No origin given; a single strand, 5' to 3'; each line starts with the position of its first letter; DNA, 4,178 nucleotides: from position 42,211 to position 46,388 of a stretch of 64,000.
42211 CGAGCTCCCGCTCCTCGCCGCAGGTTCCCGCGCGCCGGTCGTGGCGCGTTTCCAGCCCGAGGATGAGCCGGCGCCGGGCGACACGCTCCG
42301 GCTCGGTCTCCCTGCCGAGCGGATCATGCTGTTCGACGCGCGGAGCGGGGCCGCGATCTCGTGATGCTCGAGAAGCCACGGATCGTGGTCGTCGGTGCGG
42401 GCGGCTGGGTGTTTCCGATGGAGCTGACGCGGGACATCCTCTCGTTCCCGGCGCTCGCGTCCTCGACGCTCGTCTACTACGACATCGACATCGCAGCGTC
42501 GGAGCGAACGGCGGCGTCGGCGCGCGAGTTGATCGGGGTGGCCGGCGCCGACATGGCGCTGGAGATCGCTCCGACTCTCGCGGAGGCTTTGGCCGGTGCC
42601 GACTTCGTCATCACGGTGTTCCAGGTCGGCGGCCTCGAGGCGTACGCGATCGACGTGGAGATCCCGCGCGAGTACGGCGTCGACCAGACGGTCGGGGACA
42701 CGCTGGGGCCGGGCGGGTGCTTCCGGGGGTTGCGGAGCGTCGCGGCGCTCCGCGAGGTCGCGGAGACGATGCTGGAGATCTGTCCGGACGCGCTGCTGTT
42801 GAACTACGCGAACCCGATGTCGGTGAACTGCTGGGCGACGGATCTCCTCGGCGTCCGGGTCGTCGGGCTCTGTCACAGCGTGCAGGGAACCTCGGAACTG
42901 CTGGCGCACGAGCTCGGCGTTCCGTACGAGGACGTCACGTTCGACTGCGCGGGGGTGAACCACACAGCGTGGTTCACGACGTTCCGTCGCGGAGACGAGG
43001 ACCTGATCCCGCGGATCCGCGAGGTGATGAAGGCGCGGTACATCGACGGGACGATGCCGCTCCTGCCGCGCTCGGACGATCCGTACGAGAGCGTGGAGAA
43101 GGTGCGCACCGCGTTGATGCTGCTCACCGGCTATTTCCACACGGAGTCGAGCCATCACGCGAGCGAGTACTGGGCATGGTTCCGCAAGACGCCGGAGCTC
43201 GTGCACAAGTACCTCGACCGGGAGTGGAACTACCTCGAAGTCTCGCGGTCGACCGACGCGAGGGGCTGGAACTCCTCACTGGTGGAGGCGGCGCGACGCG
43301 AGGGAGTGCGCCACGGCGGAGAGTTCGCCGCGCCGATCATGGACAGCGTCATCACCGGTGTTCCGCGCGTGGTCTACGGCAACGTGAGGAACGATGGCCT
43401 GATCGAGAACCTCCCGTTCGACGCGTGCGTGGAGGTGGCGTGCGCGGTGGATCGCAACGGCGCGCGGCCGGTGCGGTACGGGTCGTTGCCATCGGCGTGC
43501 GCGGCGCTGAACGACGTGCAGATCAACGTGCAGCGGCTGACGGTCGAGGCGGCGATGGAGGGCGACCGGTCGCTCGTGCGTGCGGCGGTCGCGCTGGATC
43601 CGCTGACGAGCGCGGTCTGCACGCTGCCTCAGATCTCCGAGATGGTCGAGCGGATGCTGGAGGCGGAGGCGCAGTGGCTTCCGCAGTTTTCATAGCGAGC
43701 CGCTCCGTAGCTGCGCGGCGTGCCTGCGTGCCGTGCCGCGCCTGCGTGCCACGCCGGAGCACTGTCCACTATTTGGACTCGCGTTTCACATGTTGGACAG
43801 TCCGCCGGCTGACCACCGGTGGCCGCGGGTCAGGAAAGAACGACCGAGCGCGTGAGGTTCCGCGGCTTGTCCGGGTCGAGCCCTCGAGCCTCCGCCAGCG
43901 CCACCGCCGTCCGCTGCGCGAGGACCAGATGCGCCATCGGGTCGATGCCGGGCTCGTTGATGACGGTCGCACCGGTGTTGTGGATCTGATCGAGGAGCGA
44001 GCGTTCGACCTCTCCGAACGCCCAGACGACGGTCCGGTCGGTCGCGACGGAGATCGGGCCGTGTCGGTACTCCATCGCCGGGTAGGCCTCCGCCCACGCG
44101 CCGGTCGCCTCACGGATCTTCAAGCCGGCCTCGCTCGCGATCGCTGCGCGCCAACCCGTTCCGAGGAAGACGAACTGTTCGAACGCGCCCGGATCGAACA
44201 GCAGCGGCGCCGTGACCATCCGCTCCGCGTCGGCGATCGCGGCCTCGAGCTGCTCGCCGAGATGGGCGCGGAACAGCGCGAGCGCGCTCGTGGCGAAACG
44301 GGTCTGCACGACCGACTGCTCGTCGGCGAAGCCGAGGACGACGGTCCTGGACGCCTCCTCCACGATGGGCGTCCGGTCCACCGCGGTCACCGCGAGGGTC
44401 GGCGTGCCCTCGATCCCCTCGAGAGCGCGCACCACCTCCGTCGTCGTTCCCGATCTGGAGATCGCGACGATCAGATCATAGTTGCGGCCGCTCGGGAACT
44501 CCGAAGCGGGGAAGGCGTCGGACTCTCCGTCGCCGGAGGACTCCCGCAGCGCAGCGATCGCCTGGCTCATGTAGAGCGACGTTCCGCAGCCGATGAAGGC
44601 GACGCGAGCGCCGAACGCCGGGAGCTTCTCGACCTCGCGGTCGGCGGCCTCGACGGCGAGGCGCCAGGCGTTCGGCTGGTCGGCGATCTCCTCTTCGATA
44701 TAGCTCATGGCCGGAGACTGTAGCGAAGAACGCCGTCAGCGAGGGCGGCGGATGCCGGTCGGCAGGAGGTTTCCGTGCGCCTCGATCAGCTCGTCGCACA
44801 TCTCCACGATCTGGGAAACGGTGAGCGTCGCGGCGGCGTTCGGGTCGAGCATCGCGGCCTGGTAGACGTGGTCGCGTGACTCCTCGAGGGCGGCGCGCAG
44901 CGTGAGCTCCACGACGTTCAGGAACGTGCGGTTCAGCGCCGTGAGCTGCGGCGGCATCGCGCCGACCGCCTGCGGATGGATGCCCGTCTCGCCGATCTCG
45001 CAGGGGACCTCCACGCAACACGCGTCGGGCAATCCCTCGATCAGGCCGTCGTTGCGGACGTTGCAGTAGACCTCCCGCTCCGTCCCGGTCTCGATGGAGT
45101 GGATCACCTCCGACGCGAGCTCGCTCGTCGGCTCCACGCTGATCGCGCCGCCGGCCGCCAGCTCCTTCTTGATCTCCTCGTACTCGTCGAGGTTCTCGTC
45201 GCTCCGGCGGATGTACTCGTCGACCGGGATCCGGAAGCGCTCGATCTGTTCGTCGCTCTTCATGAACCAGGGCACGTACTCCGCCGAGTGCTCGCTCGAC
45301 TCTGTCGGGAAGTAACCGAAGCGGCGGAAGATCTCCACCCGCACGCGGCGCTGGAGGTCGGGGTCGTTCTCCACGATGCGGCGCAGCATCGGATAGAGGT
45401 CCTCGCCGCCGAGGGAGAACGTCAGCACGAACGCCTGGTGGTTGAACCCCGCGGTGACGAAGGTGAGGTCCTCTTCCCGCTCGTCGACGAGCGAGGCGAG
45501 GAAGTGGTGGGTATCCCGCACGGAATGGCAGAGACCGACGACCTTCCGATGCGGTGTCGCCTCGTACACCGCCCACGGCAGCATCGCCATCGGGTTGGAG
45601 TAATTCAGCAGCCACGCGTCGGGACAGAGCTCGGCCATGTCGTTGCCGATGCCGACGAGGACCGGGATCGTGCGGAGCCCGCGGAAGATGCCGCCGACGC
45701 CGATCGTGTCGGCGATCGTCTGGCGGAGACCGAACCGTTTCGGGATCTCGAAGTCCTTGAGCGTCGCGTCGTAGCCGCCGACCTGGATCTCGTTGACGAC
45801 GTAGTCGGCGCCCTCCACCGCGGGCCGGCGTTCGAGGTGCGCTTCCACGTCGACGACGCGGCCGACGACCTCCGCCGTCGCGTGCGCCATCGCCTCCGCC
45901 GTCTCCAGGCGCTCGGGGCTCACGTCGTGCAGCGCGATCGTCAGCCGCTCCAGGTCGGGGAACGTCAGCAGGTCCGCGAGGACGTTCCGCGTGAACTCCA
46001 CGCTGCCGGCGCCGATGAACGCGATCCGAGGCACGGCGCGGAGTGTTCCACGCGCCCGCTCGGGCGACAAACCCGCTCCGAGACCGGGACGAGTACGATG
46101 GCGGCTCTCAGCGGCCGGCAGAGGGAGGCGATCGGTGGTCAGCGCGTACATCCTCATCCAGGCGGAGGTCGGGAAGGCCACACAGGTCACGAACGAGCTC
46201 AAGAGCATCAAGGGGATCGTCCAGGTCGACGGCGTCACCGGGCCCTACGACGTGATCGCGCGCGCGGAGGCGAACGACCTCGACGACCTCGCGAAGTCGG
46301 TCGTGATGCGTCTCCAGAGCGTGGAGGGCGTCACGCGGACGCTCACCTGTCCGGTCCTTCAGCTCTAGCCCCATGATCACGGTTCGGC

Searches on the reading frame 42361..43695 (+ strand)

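Call 32: search_protein_families(library=pfam, proteins=[window:42361-43695:+], max_evalue=0.0001)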
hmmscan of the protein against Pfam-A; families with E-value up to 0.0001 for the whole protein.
window:42361-43695:+ (444 aa): 2 families
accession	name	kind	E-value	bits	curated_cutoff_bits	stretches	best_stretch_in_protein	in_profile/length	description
PF11975.13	Glyco_hydro_4C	-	4.6e-50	171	24.1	1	196-416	1-211/211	Family 4 glycosyl hydrolase C-terminal domain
PF02056.22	Glyco_hydro_4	-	8.5e-48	162.8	23.2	1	7-186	1-182/183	Family 4 glycosyl hydrolase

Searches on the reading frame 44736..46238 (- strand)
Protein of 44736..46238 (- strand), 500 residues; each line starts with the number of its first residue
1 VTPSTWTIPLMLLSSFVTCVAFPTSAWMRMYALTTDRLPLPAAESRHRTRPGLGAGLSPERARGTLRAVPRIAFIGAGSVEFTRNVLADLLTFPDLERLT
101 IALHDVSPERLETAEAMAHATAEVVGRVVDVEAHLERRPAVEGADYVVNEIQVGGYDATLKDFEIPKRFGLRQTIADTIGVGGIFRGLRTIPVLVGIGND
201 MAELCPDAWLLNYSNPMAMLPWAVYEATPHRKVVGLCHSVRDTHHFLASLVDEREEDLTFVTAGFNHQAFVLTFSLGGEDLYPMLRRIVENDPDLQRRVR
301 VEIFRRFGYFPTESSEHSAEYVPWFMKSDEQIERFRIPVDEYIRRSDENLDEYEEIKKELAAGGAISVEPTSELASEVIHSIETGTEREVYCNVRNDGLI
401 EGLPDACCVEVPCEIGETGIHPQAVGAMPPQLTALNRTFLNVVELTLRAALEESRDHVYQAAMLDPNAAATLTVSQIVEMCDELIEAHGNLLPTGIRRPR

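Call 32: search_protein_families(library=pfam, proteins=[window:44736-46238:-], max_evalue=0.0001)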
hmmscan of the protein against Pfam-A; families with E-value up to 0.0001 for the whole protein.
window:44736-46238:- (500 aa): 2 families
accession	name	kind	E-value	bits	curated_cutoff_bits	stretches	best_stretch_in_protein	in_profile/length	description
PF02056.22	Glyco_hydro_4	-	1.3e-58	198.1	23.2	1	71-252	1-182/183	Family 4 glycosyl hydrolase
PF11975.13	Glyco_hydro_4C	-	7.1e-53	180.1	24.1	1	263-467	2-210/211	Family 4 glycosyl hydrolase C-terminal domain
